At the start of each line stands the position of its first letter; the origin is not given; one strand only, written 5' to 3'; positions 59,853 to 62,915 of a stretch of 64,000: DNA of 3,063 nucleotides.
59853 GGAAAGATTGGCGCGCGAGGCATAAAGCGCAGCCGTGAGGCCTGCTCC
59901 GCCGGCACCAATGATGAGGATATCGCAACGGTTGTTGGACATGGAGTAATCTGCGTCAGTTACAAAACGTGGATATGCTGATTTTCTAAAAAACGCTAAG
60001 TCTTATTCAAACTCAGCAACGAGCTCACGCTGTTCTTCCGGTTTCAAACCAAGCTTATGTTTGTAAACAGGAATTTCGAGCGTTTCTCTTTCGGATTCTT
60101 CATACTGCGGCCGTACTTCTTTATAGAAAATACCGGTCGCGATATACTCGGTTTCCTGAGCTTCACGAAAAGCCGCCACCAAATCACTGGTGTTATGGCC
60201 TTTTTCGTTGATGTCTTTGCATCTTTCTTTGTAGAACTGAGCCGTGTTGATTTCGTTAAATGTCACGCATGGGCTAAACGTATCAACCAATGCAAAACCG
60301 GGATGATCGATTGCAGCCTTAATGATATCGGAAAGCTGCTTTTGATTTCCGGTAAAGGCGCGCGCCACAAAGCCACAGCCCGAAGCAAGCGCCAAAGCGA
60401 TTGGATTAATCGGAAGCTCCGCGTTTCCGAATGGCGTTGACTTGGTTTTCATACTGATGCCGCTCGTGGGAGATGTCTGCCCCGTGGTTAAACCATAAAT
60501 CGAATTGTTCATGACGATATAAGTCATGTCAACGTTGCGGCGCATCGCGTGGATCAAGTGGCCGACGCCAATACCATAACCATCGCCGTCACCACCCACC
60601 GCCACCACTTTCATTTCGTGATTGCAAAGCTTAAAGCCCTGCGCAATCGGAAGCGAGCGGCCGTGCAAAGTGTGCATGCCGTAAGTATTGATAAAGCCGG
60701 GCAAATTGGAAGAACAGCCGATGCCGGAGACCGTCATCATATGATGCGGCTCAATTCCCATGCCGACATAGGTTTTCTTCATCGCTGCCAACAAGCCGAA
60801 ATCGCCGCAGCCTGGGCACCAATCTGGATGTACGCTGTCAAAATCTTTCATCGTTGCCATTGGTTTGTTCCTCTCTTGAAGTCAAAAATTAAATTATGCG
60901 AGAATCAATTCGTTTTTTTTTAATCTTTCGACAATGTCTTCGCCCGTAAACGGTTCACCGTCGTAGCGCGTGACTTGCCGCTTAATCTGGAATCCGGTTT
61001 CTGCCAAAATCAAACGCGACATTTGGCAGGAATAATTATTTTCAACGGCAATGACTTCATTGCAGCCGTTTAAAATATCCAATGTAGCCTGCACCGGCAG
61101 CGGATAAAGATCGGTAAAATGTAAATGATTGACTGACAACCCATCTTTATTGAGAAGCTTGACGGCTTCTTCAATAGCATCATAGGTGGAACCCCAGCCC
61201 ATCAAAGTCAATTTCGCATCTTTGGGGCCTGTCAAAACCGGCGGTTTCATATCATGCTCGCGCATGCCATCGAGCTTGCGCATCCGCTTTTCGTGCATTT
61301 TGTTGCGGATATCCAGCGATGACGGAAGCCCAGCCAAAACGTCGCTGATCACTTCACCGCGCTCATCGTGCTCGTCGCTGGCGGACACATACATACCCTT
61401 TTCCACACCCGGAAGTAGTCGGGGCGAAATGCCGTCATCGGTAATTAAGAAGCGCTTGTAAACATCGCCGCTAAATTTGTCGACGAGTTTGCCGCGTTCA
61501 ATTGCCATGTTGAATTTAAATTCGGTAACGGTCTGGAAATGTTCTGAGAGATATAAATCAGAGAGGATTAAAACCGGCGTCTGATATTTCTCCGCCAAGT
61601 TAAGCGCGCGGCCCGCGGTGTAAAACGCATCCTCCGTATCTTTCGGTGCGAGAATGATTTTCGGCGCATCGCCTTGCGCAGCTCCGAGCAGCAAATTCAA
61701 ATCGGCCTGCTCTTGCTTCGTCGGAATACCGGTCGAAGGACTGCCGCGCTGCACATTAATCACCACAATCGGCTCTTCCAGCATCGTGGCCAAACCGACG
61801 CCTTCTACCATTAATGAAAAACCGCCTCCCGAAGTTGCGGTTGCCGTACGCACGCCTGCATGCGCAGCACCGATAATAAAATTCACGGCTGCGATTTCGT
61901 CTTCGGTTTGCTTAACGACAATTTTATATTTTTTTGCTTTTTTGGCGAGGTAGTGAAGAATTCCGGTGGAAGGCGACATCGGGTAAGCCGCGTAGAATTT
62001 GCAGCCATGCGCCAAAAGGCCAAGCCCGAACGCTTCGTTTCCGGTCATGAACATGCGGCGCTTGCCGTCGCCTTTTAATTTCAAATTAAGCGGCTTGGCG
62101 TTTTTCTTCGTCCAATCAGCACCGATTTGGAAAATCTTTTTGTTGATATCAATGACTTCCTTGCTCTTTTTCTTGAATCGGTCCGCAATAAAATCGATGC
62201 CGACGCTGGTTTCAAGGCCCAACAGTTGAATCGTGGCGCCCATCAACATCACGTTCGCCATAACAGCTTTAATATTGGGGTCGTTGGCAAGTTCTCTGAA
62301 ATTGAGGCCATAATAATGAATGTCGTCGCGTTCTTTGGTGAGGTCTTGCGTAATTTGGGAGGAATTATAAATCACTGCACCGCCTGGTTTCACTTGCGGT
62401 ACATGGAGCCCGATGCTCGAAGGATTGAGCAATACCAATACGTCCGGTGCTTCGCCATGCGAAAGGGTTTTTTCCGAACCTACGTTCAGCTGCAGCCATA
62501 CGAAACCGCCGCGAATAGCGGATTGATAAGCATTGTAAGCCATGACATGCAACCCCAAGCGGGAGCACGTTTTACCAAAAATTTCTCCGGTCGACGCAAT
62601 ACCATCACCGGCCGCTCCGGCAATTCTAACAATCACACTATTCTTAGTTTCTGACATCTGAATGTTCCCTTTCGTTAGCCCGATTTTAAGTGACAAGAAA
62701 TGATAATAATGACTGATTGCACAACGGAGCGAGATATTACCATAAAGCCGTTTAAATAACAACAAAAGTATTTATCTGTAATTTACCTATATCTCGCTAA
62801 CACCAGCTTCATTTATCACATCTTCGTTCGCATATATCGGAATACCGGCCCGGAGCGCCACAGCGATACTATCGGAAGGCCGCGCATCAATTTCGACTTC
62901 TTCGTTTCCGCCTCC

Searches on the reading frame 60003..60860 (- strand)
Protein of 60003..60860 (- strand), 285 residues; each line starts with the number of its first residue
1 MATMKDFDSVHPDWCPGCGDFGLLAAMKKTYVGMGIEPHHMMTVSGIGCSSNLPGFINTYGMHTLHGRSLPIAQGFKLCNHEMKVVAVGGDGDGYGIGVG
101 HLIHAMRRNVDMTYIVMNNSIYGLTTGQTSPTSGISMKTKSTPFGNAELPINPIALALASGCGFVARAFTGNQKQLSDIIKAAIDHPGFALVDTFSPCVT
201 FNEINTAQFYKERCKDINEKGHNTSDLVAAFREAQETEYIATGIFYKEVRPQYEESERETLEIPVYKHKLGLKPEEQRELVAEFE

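Call 47: search_protein_families(library=pfam, proteins=[window:60003-60860:-], max_evalue=0.00001)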
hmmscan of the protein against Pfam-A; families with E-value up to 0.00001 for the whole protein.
window:60003-60860:- (285 aa): 2 families
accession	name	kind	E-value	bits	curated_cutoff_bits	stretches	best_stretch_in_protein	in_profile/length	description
PF02775.26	TPP_enzyme_C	-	5.9e-33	114.2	21.9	1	48-193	3-150/151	Thiamine pyrophosphate enzyme, C-terminal TPP binding domain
PF12367.13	PFO_beta_C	-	1.2e-19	70.6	24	1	198-256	1-60/66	Pyruvate ferredoxin oxidoreductase beta subunit C terminal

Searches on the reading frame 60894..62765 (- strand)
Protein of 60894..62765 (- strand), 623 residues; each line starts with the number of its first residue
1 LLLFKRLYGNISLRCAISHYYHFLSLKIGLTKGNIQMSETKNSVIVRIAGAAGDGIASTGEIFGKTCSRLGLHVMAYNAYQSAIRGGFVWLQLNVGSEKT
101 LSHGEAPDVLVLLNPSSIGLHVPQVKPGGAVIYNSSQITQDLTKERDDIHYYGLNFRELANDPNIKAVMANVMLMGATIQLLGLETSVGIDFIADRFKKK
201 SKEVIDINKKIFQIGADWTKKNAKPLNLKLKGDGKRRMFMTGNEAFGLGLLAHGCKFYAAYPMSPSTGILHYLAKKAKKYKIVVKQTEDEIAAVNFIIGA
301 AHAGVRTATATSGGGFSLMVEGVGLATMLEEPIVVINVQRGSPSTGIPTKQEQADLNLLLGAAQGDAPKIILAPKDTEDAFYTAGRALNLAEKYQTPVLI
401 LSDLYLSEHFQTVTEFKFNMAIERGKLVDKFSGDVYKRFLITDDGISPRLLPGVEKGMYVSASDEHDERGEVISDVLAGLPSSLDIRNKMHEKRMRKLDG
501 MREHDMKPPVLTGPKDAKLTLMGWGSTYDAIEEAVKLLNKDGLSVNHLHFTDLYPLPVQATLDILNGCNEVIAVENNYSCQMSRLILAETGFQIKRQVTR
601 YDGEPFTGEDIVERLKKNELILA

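Call 47: search_protein_families(library=pfam, proteins=[window:60894-62765:-], max_evalue=0.00001)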
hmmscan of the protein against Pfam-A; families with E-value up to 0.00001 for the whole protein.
window:60894-62765:- (623 aa): 2 families
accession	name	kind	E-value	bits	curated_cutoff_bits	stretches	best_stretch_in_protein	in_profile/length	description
PF01855.24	POR_N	-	6.2e-51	173.8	27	1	251-470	4-215/231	Pyruvate flavodoxin/ferredoxin oxidoreductase, thiamine diP-bdg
PF01558.24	POR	-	2.1e-34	119.6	27.4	1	52-216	1-172/173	Pyruvate ferredoxin/flavodoxin oxidoreductase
